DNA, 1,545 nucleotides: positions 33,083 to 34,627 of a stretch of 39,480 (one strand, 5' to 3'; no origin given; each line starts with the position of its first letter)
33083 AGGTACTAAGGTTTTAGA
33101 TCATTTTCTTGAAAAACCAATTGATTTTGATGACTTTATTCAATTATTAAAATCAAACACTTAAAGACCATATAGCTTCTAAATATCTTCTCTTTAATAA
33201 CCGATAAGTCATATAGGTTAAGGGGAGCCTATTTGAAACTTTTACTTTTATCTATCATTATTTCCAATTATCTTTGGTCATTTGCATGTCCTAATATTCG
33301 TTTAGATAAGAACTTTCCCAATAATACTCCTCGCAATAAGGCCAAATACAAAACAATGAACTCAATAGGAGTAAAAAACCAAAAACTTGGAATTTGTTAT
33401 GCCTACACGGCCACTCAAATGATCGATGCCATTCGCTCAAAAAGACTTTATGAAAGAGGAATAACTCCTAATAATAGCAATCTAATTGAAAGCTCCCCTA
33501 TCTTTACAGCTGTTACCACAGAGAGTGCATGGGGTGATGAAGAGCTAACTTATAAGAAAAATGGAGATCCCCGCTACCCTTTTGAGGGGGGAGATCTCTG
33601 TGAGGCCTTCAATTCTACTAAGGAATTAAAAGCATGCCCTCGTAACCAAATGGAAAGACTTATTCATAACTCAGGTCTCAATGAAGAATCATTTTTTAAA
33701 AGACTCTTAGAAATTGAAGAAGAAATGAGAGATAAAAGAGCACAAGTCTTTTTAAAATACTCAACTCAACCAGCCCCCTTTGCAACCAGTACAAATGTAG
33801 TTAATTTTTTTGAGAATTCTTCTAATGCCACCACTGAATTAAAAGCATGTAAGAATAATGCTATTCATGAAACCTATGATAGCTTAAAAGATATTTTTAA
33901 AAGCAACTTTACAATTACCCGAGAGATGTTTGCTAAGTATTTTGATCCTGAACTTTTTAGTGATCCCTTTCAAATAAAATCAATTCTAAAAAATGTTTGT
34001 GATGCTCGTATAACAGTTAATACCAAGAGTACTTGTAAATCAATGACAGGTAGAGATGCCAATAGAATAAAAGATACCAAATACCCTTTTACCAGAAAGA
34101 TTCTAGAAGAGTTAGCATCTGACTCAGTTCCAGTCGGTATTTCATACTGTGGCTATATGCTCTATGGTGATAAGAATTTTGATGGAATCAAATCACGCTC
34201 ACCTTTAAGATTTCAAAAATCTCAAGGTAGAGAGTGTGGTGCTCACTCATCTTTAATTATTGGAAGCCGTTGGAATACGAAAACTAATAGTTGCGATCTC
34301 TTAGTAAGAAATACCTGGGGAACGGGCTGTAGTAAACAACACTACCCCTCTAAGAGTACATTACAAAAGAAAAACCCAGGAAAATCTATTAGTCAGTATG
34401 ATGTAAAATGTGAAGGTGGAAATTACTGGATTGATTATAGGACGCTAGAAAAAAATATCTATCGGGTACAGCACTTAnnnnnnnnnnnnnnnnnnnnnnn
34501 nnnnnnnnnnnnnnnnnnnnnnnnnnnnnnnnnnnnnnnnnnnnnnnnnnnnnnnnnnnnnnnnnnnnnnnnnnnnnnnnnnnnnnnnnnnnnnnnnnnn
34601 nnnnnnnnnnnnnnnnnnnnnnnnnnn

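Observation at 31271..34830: Histidine kinase with a plant-ethylene-receptor-type copper/ethylene-binding domain, in an operon with a secreted papain-like peptidase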

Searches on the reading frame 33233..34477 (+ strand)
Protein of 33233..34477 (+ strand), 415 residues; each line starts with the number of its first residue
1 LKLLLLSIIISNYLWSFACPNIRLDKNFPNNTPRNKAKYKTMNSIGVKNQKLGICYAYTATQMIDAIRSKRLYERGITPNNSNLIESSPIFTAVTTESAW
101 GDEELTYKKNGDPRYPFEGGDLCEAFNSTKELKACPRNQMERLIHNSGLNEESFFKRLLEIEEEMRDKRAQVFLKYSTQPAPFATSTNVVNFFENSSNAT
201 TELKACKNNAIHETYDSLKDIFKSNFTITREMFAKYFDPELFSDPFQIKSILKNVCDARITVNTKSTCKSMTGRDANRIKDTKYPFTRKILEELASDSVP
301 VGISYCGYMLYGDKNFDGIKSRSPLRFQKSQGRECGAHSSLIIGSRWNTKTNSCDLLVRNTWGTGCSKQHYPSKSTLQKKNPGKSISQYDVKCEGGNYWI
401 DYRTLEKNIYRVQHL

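Call 3: search_protein_families(library=pfam, proteins=[window:33233-34477:+], max_evalue=0.1)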
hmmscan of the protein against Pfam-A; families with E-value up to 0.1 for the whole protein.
window:33233-34477:+ (415 aa): 2 families
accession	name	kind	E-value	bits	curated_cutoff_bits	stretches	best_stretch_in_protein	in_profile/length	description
PF02689.20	Herpes_Helicase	-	0.033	12.6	27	1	183-256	564-635/808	Helicase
PF08181.16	DegQ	-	0.072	13.6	22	0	209-224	18-33/46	DegQ (SacQ) family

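Call 4: search_protein_families(library=ncbifam, proteins=[window:33233-34477:+], max_evalue=0.1)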
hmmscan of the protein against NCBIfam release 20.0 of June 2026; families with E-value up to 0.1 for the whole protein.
window:33233-34477:+ (415 aa): 1 family
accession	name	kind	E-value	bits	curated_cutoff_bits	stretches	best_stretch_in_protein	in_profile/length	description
NF006360.0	PRK08581.1-2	equivalog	0.034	12.5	605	1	196-275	92-171/709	amidase domain-containing protein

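Call 15: find_homologous_proteins(query=window:33233-34477:+, max_evalue=0.001)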
Query window:33233-34477:+ (415 aa): 19 proteins with E <= 0.001 among 2342 candidates.
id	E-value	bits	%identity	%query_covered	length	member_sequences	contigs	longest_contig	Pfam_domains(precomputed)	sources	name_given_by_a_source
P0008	1.3e-283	958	100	100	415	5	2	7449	-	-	-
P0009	2.3e-116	407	47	98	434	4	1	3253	-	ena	-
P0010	5.4e-107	377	46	95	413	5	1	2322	-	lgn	-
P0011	1.2e-105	372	43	98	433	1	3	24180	-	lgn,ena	-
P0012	1.1e-98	349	45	100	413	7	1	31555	-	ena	-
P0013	4.1e-93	331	44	90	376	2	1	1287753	-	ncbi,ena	-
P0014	1.4e-84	303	42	90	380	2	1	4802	-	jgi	jgi:hypothetical protein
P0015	2.2e-81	292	40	100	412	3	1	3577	-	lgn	-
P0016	6.4e-81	291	39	99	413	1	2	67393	-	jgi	jgi:hypothetical protein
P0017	2.8e-77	279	39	95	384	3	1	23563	-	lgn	-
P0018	2.4e-76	276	38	90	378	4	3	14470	-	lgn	-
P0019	1.7e-60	223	36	100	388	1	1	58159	-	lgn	-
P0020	1.6e-58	217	43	64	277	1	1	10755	-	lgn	-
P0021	1.8e-55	207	37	85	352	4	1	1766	-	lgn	-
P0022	1.6e-39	154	39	53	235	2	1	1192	-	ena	-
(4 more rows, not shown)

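Call 20: find_encoding_contigs(protein=P0013, flank=8000, max_places=3)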
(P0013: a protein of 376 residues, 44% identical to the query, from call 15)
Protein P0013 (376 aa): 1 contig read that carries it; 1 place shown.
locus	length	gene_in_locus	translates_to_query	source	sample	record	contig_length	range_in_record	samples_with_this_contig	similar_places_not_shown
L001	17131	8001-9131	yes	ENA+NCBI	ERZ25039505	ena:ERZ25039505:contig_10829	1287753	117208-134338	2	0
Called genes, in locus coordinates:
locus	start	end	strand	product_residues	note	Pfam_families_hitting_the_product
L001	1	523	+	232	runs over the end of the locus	PF00535:Glycos_transf_2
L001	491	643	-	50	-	-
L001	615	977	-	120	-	-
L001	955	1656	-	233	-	-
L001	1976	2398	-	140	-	-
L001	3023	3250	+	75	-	-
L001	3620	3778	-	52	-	-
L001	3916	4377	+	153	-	-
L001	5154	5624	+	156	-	PF09669:Phage_pRha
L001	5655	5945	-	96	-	-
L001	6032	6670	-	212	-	-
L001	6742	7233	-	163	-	PF13302:Acetyltransf_3, PF00583:Acetyltransf_1, PF13673:Acetyltransf_10 (weak), PF13508:Acetyltransf_7 (weak)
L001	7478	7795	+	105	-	-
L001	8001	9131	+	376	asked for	-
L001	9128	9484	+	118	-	-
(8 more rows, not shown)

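Call 21: find_encoding_contigs(protein=P0012, flank=8000, max_places=3)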
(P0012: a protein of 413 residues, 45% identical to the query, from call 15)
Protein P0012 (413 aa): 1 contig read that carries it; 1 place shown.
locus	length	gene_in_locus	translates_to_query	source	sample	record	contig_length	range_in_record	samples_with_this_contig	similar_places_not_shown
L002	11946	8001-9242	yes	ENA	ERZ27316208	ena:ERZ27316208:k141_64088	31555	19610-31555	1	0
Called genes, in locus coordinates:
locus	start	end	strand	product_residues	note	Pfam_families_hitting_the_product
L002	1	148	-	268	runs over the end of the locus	PF00158:Sigma54_activat (faint), PF13401:AAA_22, PF00004:AAA, PF07724:AAA_2, PF07728:AAA_5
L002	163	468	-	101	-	-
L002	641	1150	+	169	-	PF00156:Pribosyltran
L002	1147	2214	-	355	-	PF18686:DUF5636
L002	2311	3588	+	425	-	-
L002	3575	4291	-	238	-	PF01479:S4, PF01728:FtsJ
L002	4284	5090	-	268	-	PF01678:DAP_epimerase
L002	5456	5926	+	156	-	PF09669:Phage_pRha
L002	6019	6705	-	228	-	PF12697:Abhydrolase_6, PF12146:Hydrolase_4 (weak), PF00561:Abhydrolase_1 (weak)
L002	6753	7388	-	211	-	PF01966:HD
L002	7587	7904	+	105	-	-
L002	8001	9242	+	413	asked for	-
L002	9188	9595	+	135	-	-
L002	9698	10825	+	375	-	-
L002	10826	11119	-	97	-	-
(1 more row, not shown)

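Call 23: predict_structure(alignment_id=A2)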
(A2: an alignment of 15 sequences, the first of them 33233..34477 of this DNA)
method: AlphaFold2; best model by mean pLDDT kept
length: 415 residues; sequences in the alignment: 15
mean_pLDDT: 80.1   pTM: 0.80
mean pLDDT of the five models: 80.1, 78.7, 73.4, 72.5, 67.7
residues with pLDDT >= 90: 150; 70-90: 167; 50-70: 67; < 50: 31
segments of 3 or more residues with pLDDT < 50: 9-15, 180-194, 388-390
pLDDT, mean of each block of 10 residues (from residue 1): 52 63 93 92 86 87 94 93 88 88 78 79 91 92 88 87 85 69 42 55 81 92 91 90 86 90 89 85 88 93 77 56 68 65 92 90 61 62 54 77 87 92
secondary structure, 60 per line:
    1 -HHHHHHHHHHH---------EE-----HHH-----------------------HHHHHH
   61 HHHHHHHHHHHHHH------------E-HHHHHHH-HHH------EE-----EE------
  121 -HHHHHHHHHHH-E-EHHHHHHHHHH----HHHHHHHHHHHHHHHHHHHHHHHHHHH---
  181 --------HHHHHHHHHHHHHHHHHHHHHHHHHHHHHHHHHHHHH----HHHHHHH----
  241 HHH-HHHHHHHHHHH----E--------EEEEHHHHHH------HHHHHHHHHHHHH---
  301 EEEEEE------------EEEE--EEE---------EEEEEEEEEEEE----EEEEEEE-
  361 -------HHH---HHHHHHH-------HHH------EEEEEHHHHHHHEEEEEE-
elements in order: H2-12 H55-74 H89-95 H122-132 H137-146 H151-177 H189-225 H230-236 H245-255 E269-272 H273-278 H285-297 E301-306 E319-322 E325-327 E337-348 E353-359 H374-380 E397-401 H402-408 E409-414

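Call 28: fold_search(model_id=the predicted structure, library=pdb)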
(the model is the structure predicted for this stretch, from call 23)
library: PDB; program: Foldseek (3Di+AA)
matches with E <= 10: 206; with E <= 0.001: 48
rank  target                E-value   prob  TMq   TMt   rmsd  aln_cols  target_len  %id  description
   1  1gcb                  1.7e-06  1.00  0.31  0.28  23.5       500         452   10  GAL6, YEAST BLEOMYCIN HYDROLASE DNA-BINDING PROTEASE (THIOL) (released 1995-10-15)
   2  5wdk_B                8.0e-06  1.00  0.36  0.42  12.0       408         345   12  A processive dipeptidyl aminopeptidase secreted from an established commensal bacterium P. distasonis (released 2018-07-11)
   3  1a6r                  8.0e-06  1.00  0.41  0.37  14.9       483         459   12  GAL6 (YEAST BLEOMYCIN HYDROLASE) MUTANT C73A (released 1998-10-21)
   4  6w4n_D                8.5e-06  1.00  0.37  0.43  11.7       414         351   12  Co-crystal structure of Pd_dinase with probe glycine-propargylglycine-AOMK (released 2021-03-17)
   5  2e00                  1.1e-05  1.00  0.41  0.38  14.7       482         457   11  Crystal structure of N392L mutant of yeast bleomycin hydrolase (released 2007-11-06)
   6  3gcb                  1.1e-05  1.00  0.40  0.36  15.1       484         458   12  GAL6 (YEAST BLEOMYCIN HYDROLASE) MUTANT C73A/DELTAK454 (released 1998-10-21)
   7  2dzy                  1.2e-05  1.00  0.40  0.37  15.1       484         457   12  Crystal structure of N392A mutant of yeast bleomycin hydrolase (released 2007-08-14)
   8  3pw3_D                1.8e-05  1.00  0.36  0.41  12.5       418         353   12  Crystal structure of a cysteine protease (BDI_2249) from Parabacteroides distasonis ATCC 8503 at 2.23 A resolution (released 2010-12-22)
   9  6w4n_F                2.6e-05  1.00  0.37  0.42  12.5       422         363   12  Co-crystal structure of Pd_dinase with probe glycine-propargylglycine-AOMK (released 2021-03-17)
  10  3pw3_E                2.6e-05  1.00  0.36  0.41  12.8       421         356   12  Crystal structure of a cysteine protease (BDI_2249) from Parabacteroides distasonis ATCC 8503 at 2.23 A resolution (released 2010-12-22)
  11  3pw3_F                2.9e-05  1.00  0.36  0.41  12.5       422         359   11  Crystal structure of a cysteine protease (BDI_2249) from Parabacteroides distasonis ATCC 8503 at 2.23 A resolution (released 2010-12-22)
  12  6w4n_E                3.2e-05  1.00  0.37  0.41  12.2       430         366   12  Co-crystal structure of Pd_dinase with probe glycine-propargylglycine-AOMK (released 2021-03-17)
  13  6w4n_A                4.0e-05  1.00  0.37  0.43  12.0       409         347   13  Co-crystal structure of Pd_dinase with probe glycine-propargylglycine-AOMK (released 2021-03-17)
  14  6w4n_B                4.0e-05  1.00  0.36  0.42  12.1       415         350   12  Co-crystal structure of Pd_dinase with probe glycine-propargylglycine-AOMK (released 2021-03-17)
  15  5wdk_C                4.0e-05  1.00  0.36  0.41  11.9       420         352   11  A processive dipeptidyl aminopeptidase secreted from an established commensal bacterium P. distasonis (released 2018-07-11)
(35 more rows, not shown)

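Call 31: find_related_loci(query=A2, collection=genome_contigs, flank=8000)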
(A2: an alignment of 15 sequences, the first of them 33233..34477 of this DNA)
Query A2 (415 aa) in genome_contigs; peptide patterns used: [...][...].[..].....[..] (x = any residue, [..] = any of these).
4 stretches matched a pattern; 3 encode a relative of the query (tblastn E <= 1e-3); 3 distinct loci.
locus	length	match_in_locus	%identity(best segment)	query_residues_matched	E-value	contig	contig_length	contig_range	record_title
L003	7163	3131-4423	46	3-415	1e-128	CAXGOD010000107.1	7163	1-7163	MAG TPA_asm: uncultured Bacteriovoracaceae bacterium isolate ERR594325_concoct_177 genome assembly, contig: ERZ6778423.1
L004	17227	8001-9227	45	4-414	8e-114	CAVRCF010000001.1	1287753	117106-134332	MAG: Halobacteriovoraceae bacterium isolate MFD03250.bin.2.23 genome assembly, contig: contig_10829, whole genome shotgu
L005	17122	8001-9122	26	18-409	7e-30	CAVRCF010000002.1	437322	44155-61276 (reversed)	MAG: Halobacteriovoraceae bacterium isolate MFD03250.bin.2.23 genome assembly, contig: contig_21543, whole genome shotgu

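Call 33: find_encoding_contigs(protein=P0011, flank=8000, max_places=3)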
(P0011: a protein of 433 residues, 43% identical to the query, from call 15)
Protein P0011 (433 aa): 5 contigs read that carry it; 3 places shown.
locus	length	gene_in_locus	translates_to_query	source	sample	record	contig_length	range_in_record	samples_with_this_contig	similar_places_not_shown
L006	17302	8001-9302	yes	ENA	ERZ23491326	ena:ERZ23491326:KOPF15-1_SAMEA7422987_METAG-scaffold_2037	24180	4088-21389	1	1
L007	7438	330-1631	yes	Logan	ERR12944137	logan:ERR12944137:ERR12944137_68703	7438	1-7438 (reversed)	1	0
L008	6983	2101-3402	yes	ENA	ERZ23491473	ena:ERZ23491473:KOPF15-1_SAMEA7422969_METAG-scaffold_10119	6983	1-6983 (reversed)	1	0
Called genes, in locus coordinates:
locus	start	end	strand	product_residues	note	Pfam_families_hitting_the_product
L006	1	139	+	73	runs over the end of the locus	PF11903:ParD_like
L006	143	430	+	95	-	PF15781:ParE-like_toxin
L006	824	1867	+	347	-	PF00246:Peptidase_M14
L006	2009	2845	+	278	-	-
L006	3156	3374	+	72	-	PF13560:HTH_31 (weak), PF01381:HTH_3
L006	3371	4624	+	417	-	PF13657:Couple_hipA, PF07804:HipA_C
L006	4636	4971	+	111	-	PF02962:CHMI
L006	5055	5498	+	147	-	-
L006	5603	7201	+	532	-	PF00722:Glyco_hydro_16, PF26113:GH16_XgeA (weak)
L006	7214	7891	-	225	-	PF03575:Peptidase_S51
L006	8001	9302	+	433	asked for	-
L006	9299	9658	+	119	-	-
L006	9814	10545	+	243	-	PF01852:START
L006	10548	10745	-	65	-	-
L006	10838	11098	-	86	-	PF22264:DUF6952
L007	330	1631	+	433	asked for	-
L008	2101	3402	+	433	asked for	-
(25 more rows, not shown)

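Call 34: find_encoding_contigs(protein=P0016, flank=8000, max_places=3)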
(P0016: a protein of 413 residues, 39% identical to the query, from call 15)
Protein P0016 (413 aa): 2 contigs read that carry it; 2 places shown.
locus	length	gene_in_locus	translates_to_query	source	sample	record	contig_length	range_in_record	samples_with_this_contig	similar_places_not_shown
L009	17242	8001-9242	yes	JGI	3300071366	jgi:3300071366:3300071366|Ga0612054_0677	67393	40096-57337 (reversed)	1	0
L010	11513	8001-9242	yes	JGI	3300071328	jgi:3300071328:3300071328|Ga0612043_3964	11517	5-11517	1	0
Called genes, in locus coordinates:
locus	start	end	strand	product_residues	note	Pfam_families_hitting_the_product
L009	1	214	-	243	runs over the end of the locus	PF00069:Pkinase, PF07714:PK_Tyr_Ser-Thr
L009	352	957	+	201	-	PF00440:TetR_N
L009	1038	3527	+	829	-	-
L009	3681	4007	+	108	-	PF28289:BV97_02767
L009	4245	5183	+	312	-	-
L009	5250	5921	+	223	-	-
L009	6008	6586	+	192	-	PF03352:Adenine_glyco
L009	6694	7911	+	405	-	PF18626:Gln_deamidase_2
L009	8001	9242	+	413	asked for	-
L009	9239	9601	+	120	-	-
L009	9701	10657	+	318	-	-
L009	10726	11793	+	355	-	PF01063:Aminotran_4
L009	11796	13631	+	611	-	PF04055:Radical_SAM (faint), PF08497:Radical_SAM_N, PF11842:DUF3362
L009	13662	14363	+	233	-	PF01694:Rhomboid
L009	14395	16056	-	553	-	PF17816:PDZ_4, PF03572:Peptidase_S41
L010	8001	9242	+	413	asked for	-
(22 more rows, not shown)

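Call 56: search_protein_families(library=phrogs, proteins=[window:33233-34477:+], max_evalue=0.01)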
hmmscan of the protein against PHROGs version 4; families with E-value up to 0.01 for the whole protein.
window:33233-34477:+ (415 aa): 0 families

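Call 71: search_solved_structures(query=A2, max_evalue=10, show_alignments=3)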
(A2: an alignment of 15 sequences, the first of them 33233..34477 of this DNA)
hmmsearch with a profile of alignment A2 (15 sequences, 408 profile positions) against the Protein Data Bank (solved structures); distinct sequences matched with E-value up to 10: 25.
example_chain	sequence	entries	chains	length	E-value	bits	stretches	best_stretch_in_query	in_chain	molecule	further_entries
3f75_A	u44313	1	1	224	0.14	14.7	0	331-378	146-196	Cathepsin L Protease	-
3pdf_A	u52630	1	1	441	0.17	14.4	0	44-67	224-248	Dipeptidyl peptidase 1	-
7eko_A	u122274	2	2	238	0.23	13.9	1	17-61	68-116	ATP-dependent Clp protease proteolytic subunit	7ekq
8v57_A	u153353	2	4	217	0.27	13.7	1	339-377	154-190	Cathepsin K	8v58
2vhs_A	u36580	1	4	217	0.29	13.6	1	341-376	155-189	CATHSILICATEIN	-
5t6u_A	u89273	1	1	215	0.29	13.5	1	339-377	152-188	Cathepsin K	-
6bki_A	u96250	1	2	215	0.34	13.3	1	339-377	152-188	Cathepsin K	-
7qgw_A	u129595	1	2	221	0.47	12.9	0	43-61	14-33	Cathepsin L2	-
8r78_A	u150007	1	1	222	0.48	12.9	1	337-377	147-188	Ficin 3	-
1fh0_A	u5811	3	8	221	0.59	12.6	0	43-61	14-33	CATHEPSIN V | Cathepsin L2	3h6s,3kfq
2xu3_A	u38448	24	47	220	0.7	12.3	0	347-376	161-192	CATHEPSIN L1 | Cathepsin L heavy and light chains | Procathepsin L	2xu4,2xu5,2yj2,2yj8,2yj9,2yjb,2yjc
3of8_A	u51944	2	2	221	0.7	12.3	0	347-376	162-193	Cathepsin L1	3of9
2xu1_A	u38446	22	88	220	0.7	12.3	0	347-376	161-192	CATHEPSIN L1 | Cathepsin L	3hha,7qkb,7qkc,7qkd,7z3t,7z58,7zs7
6mis_A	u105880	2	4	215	0.85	12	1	346-377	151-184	Ananain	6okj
6y6l_A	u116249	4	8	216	0.86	12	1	346-377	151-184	Ananain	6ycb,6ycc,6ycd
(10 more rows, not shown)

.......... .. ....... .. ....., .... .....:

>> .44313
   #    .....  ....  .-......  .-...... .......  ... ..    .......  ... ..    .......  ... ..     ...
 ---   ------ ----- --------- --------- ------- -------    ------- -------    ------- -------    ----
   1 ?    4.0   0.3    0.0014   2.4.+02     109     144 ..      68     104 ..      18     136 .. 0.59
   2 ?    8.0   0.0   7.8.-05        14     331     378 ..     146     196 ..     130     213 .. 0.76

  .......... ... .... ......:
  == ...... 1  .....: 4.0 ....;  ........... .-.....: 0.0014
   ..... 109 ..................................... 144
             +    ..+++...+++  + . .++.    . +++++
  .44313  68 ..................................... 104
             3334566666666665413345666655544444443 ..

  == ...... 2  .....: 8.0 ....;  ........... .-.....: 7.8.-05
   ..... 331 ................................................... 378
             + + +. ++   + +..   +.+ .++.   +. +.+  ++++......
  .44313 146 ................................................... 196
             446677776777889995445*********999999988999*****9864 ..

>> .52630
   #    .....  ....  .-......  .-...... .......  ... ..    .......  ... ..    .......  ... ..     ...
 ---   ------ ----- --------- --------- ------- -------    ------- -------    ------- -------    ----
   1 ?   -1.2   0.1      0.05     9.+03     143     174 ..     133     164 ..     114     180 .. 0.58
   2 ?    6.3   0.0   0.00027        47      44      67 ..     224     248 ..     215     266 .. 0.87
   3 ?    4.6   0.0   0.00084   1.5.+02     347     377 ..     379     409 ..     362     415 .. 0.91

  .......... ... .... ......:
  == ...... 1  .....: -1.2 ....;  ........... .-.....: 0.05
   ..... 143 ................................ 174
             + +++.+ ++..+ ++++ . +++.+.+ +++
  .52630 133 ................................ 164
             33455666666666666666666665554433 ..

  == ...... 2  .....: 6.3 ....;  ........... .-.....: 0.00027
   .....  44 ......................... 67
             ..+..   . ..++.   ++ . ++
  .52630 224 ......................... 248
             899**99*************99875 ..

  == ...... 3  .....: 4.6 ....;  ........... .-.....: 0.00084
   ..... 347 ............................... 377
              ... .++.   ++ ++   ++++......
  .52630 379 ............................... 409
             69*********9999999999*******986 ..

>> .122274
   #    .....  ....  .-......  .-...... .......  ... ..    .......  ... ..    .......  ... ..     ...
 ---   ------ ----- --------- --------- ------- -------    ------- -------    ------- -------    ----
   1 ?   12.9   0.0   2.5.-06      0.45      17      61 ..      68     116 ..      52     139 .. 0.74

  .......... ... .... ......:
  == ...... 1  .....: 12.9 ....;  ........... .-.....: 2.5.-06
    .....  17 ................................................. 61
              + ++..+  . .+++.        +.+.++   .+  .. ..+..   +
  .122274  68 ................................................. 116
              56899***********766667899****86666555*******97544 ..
